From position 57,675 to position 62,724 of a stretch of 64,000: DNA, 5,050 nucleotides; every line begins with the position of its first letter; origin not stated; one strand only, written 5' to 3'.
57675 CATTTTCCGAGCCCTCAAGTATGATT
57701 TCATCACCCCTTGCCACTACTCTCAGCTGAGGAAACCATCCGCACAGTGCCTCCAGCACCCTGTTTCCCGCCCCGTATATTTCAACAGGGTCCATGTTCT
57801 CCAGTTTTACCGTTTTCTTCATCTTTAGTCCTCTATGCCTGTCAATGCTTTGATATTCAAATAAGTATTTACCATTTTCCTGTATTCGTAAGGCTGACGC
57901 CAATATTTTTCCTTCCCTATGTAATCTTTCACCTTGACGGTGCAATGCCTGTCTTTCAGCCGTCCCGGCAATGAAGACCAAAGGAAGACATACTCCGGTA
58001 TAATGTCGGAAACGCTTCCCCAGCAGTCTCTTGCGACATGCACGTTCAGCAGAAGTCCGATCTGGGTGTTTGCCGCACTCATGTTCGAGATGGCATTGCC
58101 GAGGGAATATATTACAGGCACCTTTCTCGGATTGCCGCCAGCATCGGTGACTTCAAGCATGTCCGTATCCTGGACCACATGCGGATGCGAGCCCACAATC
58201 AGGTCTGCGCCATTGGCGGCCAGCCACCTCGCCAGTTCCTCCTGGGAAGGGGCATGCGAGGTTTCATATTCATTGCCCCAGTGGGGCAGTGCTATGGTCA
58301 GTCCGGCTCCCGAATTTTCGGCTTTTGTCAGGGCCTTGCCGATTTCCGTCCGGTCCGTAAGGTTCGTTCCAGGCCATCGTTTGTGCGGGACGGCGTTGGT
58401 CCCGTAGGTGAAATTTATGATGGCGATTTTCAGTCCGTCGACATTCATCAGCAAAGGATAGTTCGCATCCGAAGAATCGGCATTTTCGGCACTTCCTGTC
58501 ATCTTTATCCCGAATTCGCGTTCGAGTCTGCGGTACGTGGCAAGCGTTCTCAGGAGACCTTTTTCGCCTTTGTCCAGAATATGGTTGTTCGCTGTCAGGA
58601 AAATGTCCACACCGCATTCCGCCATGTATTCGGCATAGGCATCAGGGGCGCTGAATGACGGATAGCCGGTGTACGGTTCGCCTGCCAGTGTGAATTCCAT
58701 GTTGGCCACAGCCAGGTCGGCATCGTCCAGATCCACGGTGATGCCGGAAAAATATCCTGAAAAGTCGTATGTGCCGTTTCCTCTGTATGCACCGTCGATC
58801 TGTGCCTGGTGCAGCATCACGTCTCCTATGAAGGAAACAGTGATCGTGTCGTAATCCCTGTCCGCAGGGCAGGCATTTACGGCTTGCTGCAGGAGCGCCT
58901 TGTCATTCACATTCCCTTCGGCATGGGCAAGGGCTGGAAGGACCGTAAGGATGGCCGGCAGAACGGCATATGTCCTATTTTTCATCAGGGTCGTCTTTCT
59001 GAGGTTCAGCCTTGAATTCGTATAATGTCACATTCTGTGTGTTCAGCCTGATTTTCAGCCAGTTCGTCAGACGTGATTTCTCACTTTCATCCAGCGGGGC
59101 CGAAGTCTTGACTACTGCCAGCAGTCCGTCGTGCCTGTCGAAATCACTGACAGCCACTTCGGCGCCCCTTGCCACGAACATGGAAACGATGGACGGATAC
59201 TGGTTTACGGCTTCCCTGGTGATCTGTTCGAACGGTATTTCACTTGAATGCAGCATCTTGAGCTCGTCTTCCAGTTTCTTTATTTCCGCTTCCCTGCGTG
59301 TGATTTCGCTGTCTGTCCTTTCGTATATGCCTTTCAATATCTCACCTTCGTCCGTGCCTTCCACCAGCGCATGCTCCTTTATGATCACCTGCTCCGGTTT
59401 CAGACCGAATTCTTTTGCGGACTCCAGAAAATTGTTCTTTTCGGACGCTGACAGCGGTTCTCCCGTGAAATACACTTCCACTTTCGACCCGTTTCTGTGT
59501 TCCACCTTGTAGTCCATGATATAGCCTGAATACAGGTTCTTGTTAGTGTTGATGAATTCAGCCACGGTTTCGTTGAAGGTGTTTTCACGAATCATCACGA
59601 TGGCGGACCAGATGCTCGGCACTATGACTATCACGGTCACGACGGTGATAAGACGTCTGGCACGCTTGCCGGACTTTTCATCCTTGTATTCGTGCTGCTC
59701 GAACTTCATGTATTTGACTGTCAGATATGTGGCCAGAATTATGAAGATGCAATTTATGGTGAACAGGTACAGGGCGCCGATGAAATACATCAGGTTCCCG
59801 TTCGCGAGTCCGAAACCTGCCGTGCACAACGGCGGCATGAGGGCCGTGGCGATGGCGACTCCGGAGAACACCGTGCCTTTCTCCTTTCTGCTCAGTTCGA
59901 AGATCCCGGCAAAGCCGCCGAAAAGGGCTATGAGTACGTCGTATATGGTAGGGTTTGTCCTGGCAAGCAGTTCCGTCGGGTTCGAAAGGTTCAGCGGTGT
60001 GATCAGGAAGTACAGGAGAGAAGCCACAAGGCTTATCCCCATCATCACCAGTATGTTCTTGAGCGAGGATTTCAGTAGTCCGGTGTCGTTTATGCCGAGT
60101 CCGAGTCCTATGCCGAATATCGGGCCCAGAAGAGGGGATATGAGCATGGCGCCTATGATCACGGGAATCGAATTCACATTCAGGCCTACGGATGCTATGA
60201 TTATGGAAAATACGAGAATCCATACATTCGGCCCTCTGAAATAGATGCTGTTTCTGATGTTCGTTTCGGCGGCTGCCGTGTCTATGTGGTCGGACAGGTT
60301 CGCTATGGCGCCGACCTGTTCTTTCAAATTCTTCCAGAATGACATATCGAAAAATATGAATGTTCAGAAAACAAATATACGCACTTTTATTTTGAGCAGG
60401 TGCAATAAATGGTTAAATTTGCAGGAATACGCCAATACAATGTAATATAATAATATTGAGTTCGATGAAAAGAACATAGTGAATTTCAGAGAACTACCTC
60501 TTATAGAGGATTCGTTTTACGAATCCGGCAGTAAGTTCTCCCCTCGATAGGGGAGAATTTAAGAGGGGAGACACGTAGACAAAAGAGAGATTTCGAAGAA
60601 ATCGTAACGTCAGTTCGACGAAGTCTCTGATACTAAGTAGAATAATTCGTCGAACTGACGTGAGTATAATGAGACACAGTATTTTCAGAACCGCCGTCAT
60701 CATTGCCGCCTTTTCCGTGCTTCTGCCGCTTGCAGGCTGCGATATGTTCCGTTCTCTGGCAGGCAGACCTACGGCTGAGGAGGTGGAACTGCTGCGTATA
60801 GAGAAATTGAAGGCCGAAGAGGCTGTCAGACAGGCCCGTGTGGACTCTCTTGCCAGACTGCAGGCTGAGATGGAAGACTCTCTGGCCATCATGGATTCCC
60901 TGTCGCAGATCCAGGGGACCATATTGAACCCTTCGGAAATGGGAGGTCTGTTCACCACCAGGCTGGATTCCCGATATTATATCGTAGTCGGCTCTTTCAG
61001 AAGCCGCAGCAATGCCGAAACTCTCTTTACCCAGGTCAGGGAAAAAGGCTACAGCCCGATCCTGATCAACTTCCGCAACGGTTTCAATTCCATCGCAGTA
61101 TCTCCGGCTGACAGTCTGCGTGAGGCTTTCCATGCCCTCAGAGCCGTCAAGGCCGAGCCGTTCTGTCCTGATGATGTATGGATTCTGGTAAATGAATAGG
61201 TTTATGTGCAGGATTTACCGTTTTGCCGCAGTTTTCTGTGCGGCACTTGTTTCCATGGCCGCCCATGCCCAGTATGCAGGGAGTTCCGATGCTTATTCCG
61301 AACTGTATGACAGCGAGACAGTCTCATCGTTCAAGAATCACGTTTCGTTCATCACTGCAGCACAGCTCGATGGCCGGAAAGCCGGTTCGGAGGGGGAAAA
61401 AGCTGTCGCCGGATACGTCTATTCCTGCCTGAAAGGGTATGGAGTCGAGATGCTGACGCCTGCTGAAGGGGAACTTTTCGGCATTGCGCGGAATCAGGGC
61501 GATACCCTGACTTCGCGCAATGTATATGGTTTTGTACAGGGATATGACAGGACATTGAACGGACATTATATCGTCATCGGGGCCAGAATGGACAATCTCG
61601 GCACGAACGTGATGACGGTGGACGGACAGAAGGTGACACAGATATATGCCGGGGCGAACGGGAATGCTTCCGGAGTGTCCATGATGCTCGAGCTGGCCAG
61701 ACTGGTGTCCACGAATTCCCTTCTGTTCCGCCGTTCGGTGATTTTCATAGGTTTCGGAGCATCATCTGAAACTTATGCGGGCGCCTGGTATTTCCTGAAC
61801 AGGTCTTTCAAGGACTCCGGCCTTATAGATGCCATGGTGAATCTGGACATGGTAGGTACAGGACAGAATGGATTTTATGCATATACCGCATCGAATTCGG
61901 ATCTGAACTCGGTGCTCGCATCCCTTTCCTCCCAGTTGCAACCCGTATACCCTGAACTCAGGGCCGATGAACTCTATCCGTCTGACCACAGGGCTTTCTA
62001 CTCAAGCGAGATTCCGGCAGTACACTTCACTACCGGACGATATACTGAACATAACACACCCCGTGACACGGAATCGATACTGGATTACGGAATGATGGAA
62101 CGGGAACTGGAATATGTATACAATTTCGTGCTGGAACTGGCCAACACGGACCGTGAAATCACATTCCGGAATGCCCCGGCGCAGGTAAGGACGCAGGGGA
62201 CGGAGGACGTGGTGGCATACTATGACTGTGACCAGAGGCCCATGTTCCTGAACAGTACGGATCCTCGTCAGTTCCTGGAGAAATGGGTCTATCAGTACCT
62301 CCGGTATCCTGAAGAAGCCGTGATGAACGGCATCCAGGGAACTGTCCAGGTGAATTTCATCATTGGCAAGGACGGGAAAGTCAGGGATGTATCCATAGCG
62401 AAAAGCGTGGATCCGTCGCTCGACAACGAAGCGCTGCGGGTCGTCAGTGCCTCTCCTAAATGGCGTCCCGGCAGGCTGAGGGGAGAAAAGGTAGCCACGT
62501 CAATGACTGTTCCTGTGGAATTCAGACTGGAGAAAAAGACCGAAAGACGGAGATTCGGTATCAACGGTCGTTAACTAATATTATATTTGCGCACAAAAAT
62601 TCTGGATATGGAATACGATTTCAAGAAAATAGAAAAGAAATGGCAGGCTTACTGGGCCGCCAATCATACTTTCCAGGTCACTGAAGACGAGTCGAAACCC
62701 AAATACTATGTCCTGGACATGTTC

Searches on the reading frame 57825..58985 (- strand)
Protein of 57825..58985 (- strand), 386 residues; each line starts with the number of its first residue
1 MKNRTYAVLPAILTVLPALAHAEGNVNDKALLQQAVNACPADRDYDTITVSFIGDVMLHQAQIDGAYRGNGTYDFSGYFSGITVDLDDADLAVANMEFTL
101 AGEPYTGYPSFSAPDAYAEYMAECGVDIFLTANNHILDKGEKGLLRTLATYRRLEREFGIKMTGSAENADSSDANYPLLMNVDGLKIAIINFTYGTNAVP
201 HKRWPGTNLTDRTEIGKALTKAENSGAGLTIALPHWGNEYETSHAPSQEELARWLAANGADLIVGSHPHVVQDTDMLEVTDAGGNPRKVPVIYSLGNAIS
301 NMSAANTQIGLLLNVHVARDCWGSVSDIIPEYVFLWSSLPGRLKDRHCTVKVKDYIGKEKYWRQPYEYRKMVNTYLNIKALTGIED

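Call 84: search_protein_families(library=pfam, proteins=[window:57825-58985:-], max_evalue=0.00001)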
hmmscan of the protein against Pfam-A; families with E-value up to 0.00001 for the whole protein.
window:57825-58985:- (386 aa): 1 family
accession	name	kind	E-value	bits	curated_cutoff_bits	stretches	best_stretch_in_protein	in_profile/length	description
PF09587.15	PGA_cap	-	4.7e-58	197.1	27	1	49-301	1-254/255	Bacterial capsule synthesis protein PGA_cap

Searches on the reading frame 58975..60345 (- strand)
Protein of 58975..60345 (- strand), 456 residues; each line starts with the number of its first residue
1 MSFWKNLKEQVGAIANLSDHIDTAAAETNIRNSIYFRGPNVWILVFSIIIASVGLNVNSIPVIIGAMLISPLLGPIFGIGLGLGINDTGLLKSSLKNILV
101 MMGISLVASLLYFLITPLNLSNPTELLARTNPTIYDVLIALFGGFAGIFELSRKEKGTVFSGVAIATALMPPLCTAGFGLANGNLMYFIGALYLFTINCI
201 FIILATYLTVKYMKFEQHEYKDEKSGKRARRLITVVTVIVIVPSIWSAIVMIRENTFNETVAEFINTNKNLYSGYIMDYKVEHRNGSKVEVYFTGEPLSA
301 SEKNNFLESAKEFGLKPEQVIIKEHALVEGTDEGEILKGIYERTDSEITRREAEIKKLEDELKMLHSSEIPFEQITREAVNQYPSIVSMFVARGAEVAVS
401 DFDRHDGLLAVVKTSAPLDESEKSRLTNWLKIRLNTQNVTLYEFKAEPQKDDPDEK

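Call 84: search_protein_families(library=pfam, proteins=[window:58975-60345:-], max_evalue=0.00001)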
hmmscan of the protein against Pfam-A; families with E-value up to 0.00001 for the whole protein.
window:58975-60345:- (456 aa): 1 family
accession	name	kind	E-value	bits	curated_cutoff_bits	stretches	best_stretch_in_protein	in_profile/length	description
PF04087.19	DUF389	-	4.1e-43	147.2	23.9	1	67-204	1-137/137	Domain of unknown function (DUF389)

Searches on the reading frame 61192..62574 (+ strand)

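Call 84: search_protein_families(library=pfam, proteins=[window:61192-62574:+], max_evalue=0.00001)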
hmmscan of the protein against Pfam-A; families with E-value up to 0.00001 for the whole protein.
window:61192-62574:+ (460 aa): 2 families
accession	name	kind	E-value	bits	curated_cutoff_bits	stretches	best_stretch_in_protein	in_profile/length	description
PF04389.22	Peptidase_M28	-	1.2e-22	81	21.3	1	111-311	2-191/193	Peptidase family M28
PF03544.19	TonB_C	-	1.1e-21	77.5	24.6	1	369-446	2-79/79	Gram-negative bacterial TonB protein C-terminal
